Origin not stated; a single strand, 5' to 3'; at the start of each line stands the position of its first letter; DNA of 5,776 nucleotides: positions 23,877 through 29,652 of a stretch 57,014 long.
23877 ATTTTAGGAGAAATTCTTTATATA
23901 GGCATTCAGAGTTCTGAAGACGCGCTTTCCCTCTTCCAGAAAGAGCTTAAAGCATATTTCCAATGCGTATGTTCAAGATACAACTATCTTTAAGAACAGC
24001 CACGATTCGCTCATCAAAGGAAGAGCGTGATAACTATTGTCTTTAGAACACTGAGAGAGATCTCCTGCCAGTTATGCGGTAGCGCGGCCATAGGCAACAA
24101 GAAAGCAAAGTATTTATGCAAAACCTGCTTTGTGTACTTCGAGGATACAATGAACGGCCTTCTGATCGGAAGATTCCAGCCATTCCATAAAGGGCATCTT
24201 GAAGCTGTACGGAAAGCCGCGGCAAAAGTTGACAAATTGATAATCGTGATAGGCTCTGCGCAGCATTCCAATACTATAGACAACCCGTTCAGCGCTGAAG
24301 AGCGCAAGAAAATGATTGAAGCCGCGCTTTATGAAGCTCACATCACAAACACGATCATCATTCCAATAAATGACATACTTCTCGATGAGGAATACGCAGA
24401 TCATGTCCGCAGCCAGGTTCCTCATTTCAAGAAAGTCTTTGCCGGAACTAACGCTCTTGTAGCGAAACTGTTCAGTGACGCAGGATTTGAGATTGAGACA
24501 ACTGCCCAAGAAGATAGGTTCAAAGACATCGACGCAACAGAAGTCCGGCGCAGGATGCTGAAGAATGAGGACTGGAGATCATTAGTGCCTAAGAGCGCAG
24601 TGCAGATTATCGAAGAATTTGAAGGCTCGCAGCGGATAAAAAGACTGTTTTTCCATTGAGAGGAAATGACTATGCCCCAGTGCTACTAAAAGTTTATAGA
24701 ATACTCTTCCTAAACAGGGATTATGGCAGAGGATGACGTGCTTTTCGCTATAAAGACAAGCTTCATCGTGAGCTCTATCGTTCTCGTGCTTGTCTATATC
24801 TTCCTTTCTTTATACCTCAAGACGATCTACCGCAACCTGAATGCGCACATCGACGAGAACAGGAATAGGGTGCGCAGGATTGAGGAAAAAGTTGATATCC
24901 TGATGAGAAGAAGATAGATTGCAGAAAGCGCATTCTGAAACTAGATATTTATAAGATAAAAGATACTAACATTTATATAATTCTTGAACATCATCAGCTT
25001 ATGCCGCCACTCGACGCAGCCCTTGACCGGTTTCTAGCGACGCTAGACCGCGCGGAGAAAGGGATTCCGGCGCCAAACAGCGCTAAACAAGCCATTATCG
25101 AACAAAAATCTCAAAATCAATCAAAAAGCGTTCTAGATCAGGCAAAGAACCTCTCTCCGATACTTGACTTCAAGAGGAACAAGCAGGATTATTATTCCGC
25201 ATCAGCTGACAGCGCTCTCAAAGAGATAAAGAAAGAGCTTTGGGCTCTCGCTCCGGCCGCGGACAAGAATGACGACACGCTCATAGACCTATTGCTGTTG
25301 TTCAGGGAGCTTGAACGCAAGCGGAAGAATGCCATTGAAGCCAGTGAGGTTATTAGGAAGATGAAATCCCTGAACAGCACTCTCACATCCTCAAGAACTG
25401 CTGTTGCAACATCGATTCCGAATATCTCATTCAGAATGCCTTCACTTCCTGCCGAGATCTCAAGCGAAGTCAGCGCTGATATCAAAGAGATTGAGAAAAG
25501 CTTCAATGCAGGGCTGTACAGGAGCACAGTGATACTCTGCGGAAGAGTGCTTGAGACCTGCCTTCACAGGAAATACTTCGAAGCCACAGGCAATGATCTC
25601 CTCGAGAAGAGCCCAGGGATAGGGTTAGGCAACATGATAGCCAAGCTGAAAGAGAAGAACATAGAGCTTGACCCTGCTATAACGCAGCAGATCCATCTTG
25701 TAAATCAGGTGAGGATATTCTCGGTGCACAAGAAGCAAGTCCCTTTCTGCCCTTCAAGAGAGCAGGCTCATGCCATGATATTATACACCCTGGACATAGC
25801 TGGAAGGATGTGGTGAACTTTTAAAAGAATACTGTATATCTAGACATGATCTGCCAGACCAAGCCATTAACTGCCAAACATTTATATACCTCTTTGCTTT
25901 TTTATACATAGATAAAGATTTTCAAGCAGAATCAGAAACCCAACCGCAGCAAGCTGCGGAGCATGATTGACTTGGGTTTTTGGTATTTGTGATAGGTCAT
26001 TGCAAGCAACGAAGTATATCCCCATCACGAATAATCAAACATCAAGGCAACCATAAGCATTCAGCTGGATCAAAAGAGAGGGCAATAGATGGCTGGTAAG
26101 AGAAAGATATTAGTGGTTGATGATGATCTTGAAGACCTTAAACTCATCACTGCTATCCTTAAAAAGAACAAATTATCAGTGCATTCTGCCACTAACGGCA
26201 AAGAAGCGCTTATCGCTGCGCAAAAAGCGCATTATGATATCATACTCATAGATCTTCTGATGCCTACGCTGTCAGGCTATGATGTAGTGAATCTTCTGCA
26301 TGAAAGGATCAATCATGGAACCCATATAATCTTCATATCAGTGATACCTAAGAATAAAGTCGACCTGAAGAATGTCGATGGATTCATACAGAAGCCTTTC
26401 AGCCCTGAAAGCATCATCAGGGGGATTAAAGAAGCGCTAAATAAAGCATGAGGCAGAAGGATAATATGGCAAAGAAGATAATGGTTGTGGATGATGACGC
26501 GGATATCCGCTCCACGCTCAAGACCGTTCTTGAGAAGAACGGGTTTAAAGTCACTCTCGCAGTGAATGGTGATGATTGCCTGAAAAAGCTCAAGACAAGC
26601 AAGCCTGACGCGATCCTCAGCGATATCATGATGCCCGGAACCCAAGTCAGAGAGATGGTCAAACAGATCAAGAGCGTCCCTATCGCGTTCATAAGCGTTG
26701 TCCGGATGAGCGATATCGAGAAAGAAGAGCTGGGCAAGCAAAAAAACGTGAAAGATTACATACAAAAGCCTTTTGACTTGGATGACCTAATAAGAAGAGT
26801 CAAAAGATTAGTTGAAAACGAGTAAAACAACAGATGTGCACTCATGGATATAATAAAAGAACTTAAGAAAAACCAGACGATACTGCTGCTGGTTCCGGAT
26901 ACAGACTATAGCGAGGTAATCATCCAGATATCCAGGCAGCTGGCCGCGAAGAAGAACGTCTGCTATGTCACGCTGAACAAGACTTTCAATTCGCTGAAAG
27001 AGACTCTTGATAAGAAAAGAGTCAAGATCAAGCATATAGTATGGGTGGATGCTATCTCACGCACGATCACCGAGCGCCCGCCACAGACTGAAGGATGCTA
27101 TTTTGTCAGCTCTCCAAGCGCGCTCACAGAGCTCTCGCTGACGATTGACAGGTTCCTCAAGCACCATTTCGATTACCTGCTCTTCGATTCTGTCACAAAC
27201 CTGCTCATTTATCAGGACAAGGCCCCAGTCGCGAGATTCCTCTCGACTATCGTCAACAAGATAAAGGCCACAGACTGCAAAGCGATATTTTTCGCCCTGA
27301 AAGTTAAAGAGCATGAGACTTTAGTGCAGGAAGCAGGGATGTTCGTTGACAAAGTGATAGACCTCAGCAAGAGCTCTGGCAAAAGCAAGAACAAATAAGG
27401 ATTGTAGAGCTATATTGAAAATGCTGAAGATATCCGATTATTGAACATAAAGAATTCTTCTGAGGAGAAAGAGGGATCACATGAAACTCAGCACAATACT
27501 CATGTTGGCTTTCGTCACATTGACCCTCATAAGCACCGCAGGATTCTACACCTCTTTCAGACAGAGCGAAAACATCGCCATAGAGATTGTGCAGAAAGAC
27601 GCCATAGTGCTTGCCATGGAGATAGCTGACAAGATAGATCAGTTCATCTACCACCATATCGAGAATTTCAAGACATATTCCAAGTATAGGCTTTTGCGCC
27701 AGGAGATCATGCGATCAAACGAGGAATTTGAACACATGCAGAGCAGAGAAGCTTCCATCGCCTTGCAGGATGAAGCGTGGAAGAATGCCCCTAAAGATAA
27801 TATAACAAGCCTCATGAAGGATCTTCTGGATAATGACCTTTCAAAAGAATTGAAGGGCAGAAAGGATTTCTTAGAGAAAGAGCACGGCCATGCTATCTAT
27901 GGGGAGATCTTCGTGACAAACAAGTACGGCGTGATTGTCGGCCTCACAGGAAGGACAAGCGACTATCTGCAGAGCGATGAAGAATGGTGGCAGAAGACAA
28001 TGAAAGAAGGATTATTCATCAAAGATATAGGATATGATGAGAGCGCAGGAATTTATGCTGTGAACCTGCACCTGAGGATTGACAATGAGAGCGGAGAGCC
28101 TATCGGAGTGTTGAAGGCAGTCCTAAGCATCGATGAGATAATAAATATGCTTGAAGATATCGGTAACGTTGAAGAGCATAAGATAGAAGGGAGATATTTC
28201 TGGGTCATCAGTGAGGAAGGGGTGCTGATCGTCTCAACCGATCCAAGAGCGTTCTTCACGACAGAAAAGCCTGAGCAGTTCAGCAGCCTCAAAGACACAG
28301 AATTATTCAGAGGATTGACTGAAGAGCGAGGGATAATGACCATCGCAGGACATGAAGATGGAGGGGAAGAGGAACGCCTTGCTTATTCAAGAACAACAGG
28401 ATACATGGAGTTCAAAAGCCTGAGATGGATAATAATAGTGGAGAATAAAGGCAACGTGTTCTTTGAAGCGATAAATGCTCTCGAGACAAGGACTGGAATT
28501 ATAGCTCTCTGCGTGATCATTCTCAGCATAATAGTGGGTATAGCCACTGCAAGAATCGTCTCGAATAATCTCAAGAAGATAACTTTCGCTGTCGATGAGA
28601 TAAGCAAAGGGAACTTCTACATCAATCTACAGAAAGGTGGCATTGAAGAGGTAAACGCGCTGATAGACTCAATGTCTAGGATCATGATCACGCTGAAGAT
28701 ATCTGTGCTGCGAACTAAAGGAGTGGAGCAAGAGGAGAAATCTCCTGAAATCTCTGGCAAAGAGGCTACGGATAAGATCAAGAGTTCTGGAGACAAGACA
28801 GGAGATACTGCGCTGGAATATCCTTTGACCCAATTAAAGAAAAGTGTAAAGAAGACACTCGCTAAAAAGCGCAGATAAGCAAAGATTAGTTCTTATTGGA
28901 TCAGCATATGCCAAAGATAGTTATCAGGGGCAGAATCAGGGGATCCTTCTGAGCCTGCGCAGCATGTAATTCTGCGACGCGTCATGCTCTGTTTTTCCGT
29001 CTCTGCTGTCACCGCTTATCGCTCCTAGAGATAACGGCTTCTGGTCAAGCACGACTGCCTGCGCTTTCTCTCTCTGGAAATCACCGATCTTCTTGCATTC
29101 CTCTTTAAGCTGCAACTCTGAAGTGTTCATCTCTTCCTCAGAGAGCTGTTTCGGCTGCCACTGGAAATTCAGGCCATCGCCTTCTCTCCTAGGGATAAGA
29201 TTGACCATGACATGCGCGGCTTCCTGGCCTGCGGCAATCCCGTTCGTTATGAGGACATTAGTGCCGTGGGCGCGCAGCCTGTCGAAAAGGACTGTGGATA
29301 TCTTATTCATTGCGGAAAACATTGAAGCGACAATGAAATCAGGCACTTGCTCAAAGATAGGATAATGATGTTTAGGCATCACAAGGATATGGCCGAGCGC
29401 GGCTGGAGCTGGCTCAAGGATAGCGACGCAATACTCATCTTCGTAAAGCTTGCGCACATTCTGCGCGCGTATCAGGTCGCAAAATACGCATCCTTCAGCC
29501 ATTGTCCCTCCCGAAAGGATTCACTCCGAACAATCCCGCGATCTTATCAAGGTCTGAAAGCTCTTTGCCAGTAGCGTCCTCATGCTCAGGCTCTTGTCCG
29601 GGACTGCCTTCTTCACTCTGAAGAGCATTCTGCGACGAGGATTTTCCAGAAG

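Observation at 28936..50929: Candidate cell-surface / attachment island: HIT-like pair, giant surface protein, pilin-like genes and an Epd/Tad-like pilus machine in one ~22-kb block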

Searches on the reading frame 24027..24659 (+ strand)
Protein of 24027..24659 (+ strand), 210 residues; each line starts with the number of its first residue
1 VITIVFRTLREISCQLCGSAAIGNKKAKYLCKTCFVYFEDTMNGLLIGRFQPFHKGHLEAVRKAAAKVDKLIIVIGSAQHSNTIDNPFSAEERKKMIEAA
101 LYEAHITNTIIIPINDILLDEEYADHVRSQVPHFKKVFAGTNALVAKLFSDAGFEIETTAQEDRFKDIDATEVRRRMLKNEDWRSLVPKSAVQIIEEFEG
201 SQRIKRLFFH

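Call 47: search_protein_families(library=pfam, proteins=[window:24027-24659:+], max_evalue=0.01)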
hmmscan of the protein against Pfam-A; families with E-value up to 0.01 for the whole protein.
window:24027-24659:+ (210 aa): 3 families
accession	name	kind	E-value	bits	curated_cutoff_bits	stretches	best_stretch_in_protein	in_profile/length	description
PF01467.32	CTP_transf_like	-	2.7e-15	57.2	21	1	46-108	2-62/133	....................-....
PF08218.17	Citrate_ly_lig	-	0.00015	22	20.9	1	51-115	9-66/182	Citrate lyase ligase C-terminal domain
PF17026.10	zf-RRPl_C4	-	0.008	16.8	28.9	0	13-41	3-31/108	Putative ribonucleoprotein zinc-finger pf C4 type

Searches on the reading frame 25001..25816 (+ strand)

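Call 13: search_protein_families(library=pfam, proteins=[window:25001-25816:+], max_evalue=0.0001)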
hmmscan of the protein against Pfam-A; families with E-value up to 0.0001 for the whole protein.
window:25001-25816:+ (271 aa): 1 family
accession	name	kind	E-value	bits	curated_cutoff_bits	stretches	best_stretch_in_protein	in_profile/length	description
PF13643.11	DUF4145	-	4.7e-05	23.8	23.1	0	162-246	1-74/88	Domain of unknown function (DUF4145)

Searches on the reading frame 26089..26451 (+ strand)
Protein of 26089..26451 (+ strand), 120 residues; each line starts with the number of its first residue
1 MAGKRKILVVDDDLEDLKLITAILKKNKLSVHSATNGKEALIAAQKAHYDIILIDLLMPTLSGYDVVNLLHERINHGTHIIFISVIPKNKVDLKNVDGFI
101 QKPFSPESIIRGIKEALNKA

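Call 6: search_protein_families(library=pfam, proteins=[window:26089-26451:+], max_evalue=0.01)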
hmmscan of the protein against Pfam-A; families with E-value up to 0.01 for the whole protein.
window:26089-26451:+ (120 aa): 1 family
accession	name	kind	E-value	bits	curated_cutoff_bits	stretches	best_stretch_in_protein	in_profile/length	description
PF00072.30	Response_reg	-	2.1e-19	70.2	30.2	1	7-111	1-108/111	Response regulator receiver domain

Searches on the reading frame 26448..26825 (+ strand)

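Call 6: search_protein_families(library=pfam, proteins=[window:26448-26825:+], max_evalue=0.01)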
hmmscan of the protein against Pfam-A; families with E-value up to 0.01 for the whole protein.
window:26448-26825:+ (125 aa): 2 families
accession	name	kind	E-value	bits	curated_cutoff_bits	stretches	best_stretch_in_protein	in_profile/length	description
PF00072.30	Response_reg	-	1.2e-20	74.1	30.2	1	11-118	1-110/111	Response regulator receiver domain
PF06490.17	FleQ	-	0.0031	18.3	22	1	10-88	1-81/108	Flagellar regulatory protein FleQ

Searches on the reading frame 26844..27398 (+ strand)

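Call 6: search_protein_families(library=pfam, proteins=[window:26844-27398:+], max_evalue=0.01)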
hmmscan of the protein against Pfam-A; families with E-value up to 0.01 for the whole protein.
window:26844-27398:+ (184 aa): 4 families
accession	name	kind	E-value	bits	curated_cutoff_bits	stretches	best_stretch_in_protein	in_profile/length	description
PF24336.1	DUF7504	-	4.3e-07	31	27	1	68-174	64-179/179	Family of unknown function (DUF7504)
PF23365.1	DUF7090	-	1.1e-06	28.9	27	1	42-176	48-184/192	Family of unknown function (DUF7090)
PF05763.18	DUF835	-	0.00064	20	33.1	1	65-150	44-118/136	Protein of unknown function (DUF835)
PF06745.19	ATPase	-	0.0021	17.9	26.6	1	36-176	48-189/231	KaiC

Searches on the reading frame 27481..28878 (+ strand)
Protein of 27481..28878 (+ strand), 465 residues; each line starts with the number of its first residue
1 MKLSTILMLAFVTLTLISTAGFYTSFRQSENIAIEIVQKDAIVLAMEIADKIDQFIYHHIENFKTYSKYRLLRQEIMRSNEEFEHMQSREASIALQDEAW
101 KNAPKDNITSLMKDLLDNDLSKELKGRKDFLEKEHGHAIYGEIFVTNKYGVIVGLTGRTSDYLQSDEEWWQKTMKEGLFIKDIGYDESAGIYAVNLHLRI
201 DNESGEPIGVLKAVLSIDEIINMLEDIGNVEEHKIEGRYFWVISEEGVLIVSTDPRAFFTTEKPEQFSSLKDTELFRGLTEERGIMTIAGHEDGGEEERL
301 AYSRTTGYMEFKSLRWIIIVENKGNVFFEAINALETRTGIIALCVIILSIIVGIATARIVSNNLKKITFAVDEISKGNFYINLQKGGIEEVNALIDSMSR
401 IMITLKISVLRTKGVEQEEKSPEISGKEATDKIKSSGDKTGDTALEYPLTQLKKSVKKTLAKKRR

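Call 6: search_protein_families(library=pfam, proteins=[window:27481-28878:+], max_evalue=0.01)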
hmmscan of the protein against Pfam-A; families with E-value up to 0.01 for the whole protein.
window:27481-28878:+ (465 aa): 2 families
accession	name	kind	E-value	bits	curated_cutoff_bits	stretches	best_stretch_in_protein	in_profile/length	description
PF02743.24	dCache_1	-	1.4e-11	44.9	45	1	133-320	64-239/240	Cache domain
PF25286.1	DUF7876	-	0.0064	16.5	27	0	25-98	9-85/190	Domain of unknown function (DUF7876)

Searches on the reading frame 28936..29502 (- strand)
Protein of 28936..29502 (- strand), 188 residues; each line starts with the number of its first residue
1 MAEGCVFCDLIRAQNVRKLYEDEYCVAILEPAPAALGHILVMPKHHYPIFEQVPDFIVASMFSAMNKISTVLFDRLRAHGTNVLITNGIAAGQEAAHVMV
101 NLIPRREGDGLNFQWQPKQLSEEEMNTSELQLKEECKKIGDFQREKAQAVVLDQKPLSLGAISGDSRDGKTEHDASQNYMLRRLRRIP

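Call 5: search_protein_families(library=pfam, proteins=[window:28936-29502:-], max_evalue=0.01)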
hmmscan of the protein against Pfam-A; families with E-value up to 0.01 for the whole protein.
window:28936-29502:- (188 aa): 2 families
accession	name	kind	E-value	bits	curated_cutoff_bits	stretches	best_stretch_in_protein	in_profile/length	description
PF01230.28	HIT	-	2.9e-17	63.5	21.5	1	17-107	7-97/98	HIT domain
PF11969.13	DcpS_C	-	0.00023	22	24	1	5-53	2-51/114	Scavenger mRNA decapping enzyme C-term binding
